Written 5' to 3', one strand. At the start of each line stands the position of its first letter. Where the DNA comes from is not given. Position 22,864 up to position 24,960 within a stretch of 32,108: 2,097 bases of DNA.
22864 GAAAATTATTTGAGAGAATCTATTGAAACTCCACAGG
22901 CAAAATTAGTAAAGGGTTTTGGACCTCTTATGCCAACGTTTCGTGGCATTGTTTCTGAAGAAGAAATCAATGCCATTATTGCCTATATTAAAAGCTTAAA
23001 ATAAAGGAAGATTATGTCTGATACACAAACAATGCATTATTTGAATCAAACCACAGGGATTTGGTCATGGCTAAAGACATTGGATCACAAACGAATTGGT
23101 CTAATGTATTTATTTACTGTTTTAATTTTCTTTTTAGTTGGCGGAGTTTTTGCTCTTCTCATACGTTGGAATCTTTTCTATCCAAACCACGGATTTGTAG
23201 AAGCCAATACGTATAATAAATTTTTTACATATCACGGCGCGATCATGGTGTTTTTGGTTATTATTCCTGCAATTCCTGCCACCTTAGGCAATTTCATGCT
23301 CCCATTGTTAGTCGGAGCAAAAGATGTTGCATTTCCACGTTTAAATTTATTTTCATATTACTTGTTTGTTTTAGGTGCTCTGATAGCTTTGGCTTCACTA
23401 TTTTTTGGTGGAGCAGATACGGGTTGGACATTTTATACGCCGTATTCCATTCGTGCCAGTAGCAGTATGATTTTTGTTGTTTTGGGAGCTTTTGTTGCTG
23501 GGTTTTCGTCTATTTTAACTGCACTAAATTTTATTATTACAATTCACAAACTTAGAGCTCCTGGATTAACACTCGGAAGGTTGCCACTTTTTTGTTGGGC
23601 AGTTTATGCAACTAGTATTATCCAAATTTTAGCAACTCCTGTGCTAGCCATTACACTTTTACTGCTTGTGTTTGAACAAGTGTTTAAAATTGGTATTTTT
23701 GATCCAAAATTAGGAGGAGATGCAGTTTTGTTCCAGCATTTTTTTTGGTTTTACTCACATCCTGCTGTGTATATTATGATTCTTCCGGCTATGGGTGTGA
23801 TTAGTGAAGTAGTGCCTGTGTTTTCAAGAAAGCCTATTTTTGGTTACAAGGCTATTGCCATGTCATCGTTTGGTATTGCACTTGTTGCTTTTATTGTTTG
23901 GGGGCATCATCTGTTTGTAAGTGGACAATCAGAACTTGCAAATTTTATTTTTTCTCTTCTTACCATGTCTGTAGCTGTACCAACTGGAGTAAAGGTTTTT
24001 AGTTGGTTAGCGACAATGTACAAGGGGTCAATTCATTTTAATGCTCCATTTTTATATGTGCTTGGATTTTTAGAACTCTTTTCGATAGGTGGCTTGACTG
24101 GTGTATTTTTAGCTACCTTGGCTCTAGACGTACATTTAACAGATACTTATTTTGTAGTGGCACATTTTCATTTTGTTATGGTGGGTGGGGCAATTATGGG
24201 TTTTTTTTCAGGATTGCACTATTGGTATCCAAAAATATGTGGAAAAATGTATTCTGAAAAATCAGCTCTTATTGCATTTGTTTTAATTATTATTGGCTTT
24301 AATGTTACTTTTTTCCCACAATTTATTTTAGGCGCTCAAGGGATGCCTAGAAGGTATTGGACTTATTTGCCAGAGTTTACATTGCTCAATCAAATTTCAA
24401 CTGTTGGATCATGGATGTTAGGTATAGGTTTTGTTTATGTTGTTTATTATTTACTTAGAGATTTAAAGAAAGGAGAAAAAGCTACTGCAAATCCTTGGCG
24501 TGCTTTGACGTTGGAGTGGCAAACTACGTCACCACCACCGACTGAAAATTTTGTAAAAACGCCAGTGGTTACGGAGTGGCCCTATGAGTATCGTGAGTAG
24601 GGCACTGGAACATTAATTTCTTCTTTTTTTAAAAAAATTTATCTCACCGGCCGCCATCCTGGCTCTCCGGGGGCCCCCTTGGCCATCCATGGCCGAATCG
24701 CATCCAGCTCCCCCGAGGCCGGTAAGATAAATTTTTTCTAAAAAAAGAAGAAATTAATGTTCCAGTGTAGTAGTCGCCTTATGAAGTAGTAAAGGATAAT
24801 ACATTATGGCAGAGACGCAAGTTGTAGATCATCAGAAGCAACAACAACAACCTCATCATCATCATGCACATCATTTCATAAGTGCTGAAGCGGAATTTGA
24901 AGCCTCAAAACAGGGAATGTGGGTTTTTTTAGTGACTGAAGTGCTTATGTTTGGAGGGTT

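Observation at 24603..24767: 165-bp near-perfect inverted repeat with a 70% G+C core inserted between ctaD and ctaE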

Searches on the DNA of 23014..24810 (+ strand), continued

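Call 48: search_rna_families(source=L027, threshold=evalue, max_evalue=1, show_alignments=3)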
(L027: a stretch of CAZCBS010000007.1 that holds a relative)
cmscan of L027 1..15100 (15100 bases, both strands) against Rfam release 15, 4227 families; matches with E-value up to 1: 7.
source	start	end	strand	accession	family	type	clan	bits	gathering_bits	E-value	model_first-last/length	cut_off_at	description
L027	13190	13317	+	RF04208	MIR8742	Gene; miRNA;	-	41.5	130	3.6e-06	1-131/131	no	MIR8742 microRNA precursor family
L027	6672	6785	+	RF00506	Thr_leader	Cis-reg; leader;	-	23.9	55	0.89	1-118/118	no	Threonine operon leader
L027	6715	6782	+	RF00512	Leu_leader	Cis-reg; leader;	-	23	50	0.54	1-148/148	no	Leucine operon leader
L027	473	526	-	RF01309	sR60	Gene; snRNA; snoRNA; CD-box;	CL00132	22.5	50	0.15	1-55/55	no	Small nucleolar RNA sR60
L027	14990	15051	+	RF01276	sR53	Gene; snRNA; snoRNA; CD-box;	-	20.8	49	0.42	1-60/60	no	Small nucleolar RNA sR53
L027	830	884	+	RF01129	sR44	Gene; snRNA; snoRNA; CD-box;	-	19.9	45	0.38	1-55/55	no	Small nucleolar RNA sR44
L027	7133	7201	+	RF02133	HOXB13-AS1_2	Gene; lncRNA;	-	19.7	40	0.82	1-81/81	no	HOXB13 antisense RNA 1 conserved region 2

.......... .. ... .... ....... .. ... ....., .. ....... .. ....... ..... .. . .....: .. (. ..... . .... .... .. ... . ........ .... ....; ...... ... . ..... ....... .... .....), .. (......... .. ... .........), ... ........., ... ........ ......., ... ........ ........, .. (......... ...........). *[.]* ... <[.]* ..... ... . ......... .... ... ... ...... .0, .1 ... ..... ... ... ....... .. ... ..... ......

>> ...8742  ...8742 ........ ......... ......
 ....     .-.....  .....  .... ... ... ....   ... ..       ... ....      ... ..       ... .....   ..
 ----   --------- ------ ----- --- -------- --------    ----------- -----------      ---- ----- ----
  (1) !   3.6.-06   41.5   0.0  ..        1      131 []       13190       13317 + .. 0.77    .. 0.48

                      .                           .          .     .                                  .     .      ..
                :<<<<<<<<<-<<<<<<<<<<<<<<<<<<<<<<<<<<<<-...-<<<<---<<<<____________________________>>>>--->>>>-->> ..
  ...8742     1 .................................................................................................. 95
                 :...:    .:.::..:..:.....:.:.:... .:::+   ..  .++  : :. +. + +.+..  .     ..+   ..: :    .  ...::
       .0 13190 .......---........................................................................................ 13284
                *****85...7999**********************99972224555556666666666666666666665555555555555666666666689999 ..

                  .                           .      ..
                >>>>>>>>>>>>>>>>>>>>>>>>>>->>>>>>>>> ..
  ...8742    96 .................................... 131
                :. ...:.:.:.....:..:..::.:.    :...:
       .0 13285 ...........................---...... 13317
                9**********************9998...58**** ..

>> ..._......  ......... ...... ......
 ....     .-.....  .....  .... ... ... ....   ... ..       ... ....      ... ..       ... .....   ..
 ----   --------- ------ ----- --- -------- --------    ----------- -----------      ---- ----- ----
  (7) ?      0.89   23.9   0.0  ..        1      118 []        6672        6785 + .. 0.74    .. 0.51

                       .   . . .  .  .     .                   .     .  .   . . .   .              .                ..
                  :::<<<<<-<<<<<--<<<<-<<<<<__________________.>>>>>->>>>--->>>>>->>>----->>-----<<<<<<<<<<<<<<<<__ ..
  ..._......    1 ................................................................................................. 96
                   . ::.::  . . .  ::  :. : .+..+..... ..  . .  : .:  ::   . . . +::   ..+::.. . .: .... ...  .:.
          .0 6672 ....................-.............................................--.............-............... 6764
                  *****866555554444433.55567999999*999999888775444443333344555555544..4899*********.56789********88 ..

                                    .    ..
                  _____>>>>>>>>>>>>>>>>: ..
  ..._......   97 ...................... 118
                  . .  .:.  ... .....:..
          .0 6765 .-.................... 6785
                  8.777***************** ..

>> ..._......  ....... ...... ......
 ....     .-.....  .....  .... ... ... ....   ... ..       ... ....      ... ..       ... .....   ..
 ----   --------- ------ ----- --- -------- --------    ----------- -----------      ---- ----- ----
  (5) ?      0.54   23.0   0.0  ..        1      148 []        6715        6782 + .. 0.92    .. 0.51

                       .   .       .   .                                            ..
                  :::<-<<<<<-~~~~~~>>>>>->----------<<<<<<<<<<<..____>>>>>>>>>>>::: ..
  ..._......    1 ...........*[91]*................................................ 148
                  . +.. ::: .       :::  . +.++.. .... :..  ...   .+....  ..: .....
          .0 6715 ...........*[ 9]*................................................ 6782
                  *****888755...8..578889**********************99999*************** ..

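Call 49: search_rna_families(source=L101, threshold=evalue, max_evalue=1, show_alignments=2)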
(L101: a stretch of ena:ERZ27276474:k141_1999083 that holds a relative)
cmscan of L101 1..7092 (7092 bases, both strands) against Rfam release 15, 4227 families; matches with E-value up to 1: 6.
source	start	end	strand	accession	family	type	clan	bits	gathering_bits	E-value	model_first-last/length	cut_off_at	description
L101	2226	2326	-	RF00976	mir-583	Gene; miRNA;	-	50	80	1.4e-08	1-62/62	no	mir-583 microRNA precursor family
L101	2226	2326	+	RF00976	mir-583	Gene; miRNA;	-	44.6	80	4.3e-07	1-62/62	no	mir-583 microRNA precursor family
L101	2672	2738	+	RF04255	MIR8001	Gene; miRNA;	-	24.6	90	0.31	1-67/67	no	MIR8001 microRNA precursor family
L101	2670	2738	-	RF04255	MIR8001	Gene; miRNA;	-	23.9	90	0.47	1-67/67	no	MIR8001 microRNA precursor family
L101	2663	2750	-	RF00747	mir-283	Gene; miRNA;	CL00094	22.9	50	0.86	1-98/98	no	mir-283 microRNA precursor family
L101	2672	2738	+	RF03435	mir-726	Gene; miRNA;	-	21.9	76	0.85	1-87/87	no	mir-726 microRNA precursor family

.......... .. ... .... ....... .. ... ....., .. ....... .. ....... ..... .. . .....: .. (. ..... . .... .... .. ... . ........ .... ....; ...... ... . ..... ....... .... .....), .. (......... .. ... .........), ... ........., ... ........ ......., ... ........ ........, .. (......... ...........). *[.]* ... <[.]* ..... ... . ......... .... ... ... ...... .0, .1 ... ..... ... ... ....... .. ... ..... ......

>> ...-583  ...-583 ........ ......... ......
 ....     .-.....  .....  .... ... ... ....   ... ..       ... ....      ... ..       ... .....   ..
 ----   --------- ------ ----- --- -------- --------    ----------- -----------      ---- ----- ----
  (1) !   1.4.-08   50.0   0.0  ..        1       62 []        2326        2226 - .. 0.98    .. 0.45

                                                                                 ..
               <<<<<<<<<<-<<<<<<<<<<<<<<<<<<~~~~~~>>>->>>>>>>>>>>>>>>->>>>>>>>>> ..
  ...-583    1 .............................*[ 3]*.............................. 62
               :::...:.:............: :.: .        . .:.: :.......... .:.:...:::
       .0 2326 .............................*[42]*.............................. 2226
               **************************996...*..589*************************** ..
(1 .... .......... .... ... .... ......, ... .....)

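Call 75: search_rna_families(source=L027, start=13170, end=13340, threshold=evalue, max_evalue=10, show_alignments=0)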
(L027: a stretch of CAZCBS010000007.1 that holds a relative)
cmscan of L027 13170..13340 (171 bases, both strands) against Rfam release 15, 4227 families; matches with E-value up to 10: 11.
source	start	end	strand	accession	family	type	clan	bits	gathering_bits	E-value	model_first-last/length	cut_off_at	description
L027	13191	13318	-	RF04208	MIR8742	Gene; miRNA;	-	41.9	130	3.1e-08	1-131/131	no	MIR8742 microRNA precursor family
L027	13190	13317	+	RF04208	MIR8742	Gene; miRNA;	-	41.5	130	4e-08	1-131/131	no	MIR8742 microRNA precursor family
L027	13191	13317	-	RF04102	MIR6457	Gene; miRNA;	-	36.4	140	5.8e-06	20-159/177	no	MIR6457 microRNA precursor family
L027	13196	13312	+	RF03208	mir-1781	Gene; miRNA;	-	29.2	68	0.00043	1-86/86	no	mir-1781 microRNA precursor family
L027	13197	13311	+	RF04070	MIR6440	Gene; miRNA;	-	28.7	95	0.00071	1-108/108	no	MIR6440 microRNA precursor family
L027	13195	13314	+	RF03671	MIR3522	Gene; miRNA;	-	26.5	100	0.002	1-89/89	no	MIR3522 microRNA precursor family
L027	13201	13307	+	RF03436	mir-759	Gene; miRNA;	-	22.1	100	0.063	1-89/89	no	mir-759 microRNA precursor family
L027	13196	13313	+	RF00710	mir-44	Gene; miRNA;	-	21.2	54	0.0081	1-88/88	no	mir-44 microRNA precursor family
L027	13170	13338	-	RF04128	MIR8562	Gene; miRNA;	-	20.6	211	0.053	40-202/242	3'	MIR8562 microRNA precursor family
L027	13192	13315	-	RF00764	mir-191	Gene; miRNA;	-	13.6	54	1.8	1-91/91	no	mir-191 microRNA precursor family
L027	13206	13302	+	RF03777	MIR533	Gene; miRNA;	-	12.8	80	3.6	1-125/125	no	MIR533 microRNA precursor family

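Call 76: search_rna_families(source=L101, start=2185, end=2367, threshold=evalue, max_evalue=10, show_alignments=0)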
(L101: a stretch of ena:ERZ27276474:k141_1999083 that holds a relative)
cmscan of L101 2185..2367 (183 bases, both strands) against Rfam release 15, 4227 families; matches with E-value up to 10: 17.
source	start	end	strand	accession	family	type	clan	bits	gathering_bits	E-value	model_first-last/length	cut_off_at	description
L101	2226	2326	-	RF00976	mir-583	Gene; miRNA;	-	50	80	3.6e-10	1-62/62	no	mir-583 microRNA precursor family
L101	2226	2326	+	RF00976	mir-583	Gene; miRNA;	-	44.6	80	1.1e-08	1-62/62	no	mir-583 microRNA precursor family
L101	2228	2325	-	RF04157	MIR9486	Gene; miRNA;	-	33.9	100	1.3e-05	1-119/119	no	MIR9486 microRNA precursor family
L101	2226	2326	-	RF00997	mir-942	Gene; miRNA;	-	33.6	100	2.6e-05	1-86/86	no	mir-942 microRNA precursor family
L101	2227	2324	+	RF04157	MIR9486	Gene; miRNA;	-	33.5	100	1.6e-05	1-119/119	no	MIR9486 microRNA precursor family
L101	2185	2353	+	RF01459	rliE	Gene; sRNA;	-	19.7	90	0.25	83-222/222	5'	Listeria sRNA rliE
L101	2231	2322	-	RF03499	mir-702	Gene; miRNA;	-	16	70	2.8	1-103/103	no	mir-702 microRNA precursor family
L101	2198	2234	+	RF01709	Lacto-rpoB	Cis-reg;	-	15.8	40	7.7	1-58/58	no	Lacto-rpoB RNA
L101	2234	2318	-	RF03751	mir-7445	Gene; miRNA;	-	15.5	79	4.3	7-52/60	no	mir-7445 microRNA precursor family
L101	2233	2319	+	RF03607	mir-9447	Gene; miRNA;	-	15.4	67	1.7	1-68/68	no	mir-9447 microRNA precursor family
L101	2231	2321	-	RF04205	MIR2606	Gene; miRNA;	-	15.2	139.7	8.9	1-165/165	no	MIR2606 microRNA precursor family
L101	2206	2346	+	RF04184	BTnc060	Gene; sRNA;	-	14.9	228.9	3.3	1-128/213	no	Bacteroides sRNA BTnc060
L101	2229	2324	-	RF03319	mir-989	Gene; miRNA;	-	14.7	59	1.1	1-109/109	no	mir-989 microRNA precursor family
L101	2198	2367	-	RF01459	rliE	Gene; sRNA;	-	14.7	90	2.5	94-222/222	5'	Listeria sRNA rliE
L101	2237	2315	-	RF00862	mir-491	Gene; miRNA;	-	13.4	62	6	1-84/84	no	mir-491 microRNA precursor family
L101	2206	2346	-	RF04184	BTnc060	Gene; sRNA;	-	12.8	228.9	9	1-128/213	no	Bacteroides sRNA BTnc060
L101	2206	2343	-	RF02409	snoR125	Gene; snRNA; snoRNA; CD-box;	-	10.4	100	3.4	61-151/200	no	Small nucleolar RNA snoR125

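Call 77: search_rna_families(source=L027, start=6780, end=7030, threshold=evalue, max_evalue=10, show_alignments=0)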
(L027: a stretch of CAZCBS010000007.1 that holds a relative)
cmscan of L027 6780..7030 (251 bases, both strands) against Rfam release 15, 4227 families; matches with E-value up to 10: 3.
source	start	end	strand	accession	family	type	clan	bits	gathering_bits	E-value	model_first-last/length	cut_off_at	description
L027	6799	6934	-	RF01731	TwoAYGGAY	Cis-reg;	CL00106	34.1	43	0.00058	1-168/168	no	TwoAYGGAY RNA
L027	6897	6970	+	RF00248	mir-148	Gene; miRNA;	-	12.9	53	5.9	1-74/74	no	mir-148/mir-152 microRNA precursor family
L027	6832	6884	+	RF01690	Bacillaceae-1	Gene; sRNA;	-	12.1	35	9.9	1-67/67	no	Bacillaceae-1 RNA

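Call 83: build_rna_model(alignment_id=A3, structure=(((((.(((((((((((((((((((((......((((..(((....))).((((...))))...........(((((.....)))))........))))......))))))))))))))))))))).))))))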
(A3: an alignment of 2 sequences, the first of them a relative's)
Model R1 built from alignment A3 (2 sequences, 132 columns); structure: as given.
model positions 132; base pairs 42; branch points 2; effective number of sequences 0.96; information 0.589 bits per position. Calibrated on 0.2 Mb of random sequence (short: E-values are rough).
structure used (alignment columns):
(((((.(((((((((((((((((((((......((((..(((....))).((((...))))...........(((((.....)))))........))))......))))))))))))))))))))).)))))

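Call 84: search_with_rna_model(model_id=R1, sources=[window, L001, L002, L003, L004, L005, L006, L007, L008, L009, L010, L011, L012, L013, L014, L015, L016, L017, L018, L019, L020, L021, L022, L023, L024, L025, L026, L027, L028, L029, L030, L031, L032, L033, L034, L035, L036, L037, L038, L039, L040, L041, L042, L043, L044, L046, L047, L048, L049, L050, L051, L052, L053, L054, L055, L056, L057, L058, L059, L060, L061, L062, L063, L064, L065, L066, L067, L068, L069, L070, L071, L072, L073, L074, L075, L076, L077, L078, L079, L080, L098, L101, L103, L104, L105, L107], max_evalue=10, make_alignment=true)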
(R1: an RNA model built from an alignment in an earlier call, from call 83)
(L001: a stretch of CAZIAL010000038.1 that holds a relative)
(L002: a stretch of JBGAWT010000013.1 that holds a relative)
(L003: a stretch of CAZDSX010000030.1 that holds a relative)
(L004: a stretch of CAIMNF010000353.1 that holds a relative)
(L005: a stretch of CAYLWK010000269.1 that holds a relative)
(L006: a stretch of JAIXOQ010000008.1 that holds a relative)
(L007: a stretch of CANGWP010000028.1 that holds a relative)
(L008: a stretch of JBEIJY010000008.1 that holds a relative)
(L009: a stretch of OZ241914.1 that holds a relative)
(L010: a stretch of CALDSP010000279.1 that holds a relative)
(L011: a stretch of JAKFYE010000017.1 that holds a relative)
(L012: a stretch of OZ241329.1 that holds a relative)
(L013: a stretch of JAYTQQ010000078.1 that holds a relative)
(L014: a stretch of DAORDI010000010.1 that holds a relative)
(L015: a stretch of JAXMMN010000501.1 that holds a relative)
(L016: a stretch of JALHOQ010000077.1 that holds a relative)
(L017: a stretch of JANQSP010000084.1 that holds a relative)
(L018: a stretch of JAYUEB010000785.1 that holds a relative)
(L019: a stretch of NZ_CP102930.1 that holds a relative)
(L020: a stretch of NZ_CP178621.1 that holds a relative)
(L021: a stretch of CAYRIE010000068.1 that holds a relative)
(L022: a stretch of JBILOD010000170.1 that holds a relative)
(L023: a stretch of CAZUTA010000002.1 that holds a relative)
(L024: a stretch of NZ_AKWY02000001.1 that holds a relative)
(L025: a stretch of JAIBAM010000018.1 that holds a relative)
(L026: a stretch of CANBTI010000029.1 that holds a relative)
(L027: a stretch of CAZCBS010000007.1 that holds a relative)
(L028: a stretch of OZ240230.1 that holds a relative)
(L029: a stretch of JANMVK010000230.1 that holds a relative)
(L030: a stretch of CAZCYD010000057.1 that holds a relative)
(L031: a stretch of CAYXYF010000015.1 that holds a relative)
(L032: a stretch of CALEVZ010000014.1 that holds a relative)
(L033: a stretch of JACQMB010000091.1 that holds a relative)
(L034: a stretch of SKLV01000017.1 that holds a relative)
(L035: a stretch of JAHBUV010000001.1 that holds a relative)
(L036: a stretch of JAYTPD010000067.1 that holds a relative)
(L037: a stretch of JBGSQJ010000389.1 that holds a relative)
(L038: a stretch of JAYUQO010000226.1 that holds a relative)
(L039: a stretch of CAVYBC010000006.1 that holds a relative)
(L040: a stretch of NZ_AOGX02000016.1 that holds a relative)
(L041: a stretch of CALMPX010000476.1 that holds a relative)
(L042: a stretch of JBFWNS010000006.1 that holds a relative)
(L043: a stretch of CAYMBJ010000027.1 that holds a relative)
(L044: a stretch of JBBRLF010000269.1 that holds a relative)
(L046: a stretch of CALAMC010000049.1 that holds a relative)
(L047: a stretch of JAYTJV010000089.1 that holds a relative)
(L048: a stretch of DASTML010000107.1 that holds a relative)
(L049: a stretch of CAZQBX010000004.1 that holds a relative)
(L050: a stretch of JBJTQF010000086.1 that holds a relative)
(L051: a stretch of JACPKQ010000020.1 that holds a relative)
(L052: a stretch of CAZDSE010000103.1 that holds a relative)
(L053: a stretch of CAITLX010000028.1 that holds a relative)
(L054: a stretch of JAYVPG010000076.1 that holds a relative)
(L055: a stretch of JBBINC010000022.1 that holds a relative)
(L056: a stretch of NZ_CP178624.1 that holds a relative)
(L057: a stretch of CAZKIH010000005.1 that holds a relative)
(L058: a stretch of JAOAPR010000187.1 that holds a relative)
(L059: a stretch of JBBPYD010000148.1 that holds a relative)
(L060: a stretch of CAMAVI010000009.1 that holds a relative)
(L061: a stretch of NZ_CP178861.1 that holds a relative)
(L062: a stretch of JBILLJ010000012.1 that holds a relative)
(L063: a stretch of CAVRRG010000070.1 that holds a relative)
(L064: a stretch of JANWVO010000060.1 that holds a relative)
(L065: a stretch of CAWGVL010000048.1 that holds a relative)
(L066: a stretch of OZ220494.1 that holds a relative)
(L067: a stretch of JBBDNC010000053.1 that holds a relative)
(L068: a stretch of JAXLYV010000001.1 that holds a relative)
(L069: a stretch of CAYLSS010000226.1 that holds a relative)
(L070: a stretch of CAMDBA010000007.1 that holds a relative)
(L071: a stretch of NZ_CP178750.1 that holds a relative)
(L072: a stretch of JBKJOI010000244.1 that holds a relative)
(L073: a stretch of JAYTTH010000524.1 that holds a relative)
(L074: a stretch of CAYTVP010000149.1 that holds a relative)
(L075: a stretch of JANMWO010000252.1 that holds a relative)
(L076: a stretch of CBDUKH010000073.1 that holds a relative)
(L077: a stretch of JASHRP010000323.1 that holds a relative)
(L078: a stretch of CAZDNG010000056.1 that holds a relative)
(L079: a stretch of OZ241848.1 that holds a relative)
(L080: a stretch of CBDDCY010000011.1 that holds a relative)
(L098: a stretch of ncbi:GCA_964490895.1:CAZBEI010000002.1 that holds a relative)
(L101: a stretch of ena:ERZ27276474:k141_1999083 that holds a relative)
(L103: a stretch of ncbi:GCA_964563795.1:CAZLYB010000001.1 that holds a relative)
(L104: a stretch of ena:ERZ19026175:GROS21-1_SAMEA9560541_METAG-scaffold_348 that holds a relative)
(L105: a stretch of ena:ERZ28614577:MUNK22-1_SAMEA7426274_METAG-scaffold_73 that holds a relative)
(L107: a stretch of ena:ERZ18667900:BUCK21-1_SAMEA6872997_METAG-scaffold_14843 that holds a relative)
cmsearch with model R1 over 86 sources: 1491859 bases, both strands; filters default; matches with E-value up to 10: 5.
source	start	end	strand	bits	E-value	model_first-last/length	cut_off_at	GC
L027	6801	6932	-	143.3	3.4e-31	1-132/132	no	0.47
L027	13191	13317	+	136.2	1.8e-29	1-132/132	no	0.48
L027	13191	13317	-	62.4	1.2e-11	1-132/132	no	0.48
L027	6801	6932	+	60.9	2.6e-11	1-132/132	no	0.47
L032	4170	4229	-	15.9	1.9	37-96/132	no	0.7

Alignment A4: 5 matches aligned to the model, 187 columns, each read 5' to 3' on its own strand. Consensus structure (alignment columns), stored with it:
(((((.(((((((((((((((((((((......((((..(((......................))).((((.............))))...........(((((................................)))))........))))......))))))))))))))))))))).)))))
